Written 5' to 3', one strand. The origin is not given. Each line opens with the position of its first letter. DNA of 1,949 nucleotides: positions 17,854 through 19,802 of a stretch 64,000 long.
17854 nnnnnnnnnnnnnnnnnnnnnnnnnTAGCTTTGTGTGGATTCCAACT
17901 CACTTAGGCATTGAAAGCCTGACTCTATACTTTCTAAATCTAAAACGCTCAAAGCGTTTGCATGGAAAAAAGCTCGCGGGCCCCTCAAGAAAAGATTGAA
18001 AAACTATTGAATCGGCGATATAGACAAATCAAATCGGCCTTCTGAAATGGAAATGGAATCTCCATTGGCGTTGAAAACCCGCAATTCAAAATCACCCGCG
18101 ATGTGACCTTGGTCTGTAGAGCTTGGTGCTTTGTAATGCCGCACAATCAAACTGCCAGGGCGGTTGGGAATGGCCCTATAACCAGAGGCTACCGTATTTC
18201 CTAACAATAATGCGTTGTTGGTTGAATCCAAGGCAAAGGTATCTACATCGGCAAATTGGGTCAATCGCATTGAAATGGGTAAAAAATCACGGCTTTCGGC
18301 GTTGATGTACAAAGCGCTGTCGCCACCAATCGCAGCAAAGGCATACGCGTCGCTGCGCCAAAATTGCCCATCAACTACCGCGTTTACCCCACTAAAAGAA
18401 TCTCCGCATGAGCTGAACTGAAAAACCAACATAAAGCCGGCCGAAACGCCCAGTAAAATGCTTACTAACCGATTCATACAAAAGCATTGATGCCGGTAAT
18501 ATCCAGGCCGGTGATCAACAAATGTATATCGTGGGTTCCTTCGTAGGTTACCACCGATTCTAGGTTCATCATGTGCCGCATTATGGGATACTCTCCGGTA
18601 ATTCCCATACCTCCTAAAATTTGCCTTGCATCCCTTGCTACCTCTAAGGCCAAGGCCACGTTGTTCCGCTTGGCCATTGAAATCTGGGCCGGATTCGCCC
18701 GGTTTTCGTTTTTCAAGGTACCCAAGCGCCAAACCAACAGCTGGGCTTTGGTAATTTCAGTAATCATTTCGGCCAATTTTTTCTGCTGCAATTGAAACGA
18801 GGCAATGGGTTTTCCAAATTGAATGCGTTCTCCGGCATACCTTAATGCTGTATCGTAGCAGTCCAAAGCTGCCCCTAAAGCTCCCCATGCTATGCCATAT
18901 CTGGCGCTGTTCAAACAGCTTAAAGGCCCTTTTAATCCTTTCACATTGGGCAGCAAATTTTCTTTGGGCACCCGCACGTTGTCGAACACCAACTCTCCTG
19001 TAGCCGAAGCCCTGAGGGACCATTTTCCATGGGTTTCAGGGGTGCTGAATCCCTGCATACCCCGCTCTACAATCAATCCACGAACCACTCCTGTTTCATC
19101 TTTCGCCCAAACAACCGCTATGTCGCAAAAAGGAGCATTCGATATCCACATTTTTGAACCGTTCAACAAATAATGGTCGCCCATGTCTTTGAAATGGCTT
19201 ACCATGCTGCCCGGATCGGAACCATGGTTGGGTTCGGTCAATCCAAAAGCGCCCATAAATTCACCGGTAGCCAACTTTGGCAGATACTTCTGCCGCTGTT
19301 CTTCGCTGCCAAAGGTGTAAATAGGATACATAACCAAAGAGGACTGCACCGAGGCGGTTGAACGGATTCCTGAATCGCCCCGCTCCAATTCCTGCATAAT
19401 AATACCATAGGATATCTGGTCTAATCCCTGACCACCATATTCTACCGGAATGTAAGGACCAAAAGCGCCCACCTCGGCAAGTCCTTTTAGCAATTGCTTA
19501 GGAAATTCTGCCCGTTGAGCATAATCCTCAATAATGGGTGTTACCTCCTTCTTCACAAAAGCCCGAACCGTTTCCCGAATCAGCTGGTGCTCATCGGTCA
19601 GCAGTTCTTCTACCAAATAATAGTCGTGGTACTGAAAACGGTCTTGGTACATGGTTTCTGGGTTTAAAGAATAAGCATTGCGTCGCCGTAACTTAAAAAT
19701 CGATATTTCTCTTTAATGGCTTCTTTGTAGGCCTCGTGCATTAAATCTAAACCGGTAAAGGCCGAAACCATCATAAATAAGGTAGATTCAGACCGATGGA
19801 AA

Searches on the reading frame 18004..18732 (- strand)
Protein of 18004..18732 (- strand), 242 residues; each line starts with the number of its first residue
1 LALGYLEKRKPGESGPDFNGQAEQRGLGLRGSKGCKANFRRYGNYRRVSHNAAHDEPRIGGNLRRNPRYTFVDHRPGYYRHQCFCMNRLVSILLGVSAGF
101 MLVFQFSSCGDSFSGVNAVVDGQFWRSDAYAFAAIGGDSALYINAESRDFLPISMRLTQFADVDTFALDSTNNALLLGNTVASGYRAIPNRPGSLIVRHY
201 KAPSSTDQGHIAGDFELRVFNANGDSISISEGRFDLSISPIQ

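Call 56: search_protein_families(library=pfam, proteins=[window:18004-18732:-], max_evalue=0.001)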
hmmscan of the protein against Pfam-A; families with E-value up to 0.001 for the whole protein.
window:18004-18732:- (242 aa): 1 family
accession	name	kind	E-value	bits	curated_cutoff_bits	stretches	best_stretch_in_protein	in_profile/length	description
PF19765.4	DUF6252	-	0.00016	22.3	27.2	1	116-234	5-120/124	Family of unknown function (DUF6252)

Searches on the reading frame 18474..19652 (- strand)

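Call 56: search_protein_families(library=pfam, proteins=[window:18474-19652:-], max_evalue=0.001)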
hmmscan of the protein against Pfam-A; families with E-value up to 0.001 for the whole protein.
window:18474-19652:- (392 aa): 5 families
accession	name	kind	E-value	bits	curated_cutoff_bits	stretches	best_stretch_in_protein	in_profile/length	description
PF02771.21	Acyl-CoA_dh_N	-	7e-41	139.6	22.9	1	19-131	1-113/113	Acyl-CoA dehydrogenase, N-terminal domain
PF00441.29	Acyl-CoA_dh_1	-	8.4e-35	120.6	22.4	1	238-380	2-144/150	Acyl-CoA dehydrogenase, C-terminal domain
PF02770.24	Acyl-CoA_dh_M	-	5.9e-22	78.1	33.3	1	135-226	1-97/97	Acyl-CoA dehydrogenase, middle domain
PF08028.16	Acyl-CoA_dh_2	-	7e-12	46.2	22.7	1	253-372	2-131/134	Acyl-CoA dehydrogenase, C-terminal domain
PF22924.1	ACOX_C_alpha1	-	0.00088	19.5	27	0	250-376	7-159/169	Acyl-CoA oxidase, C-alpha1 domain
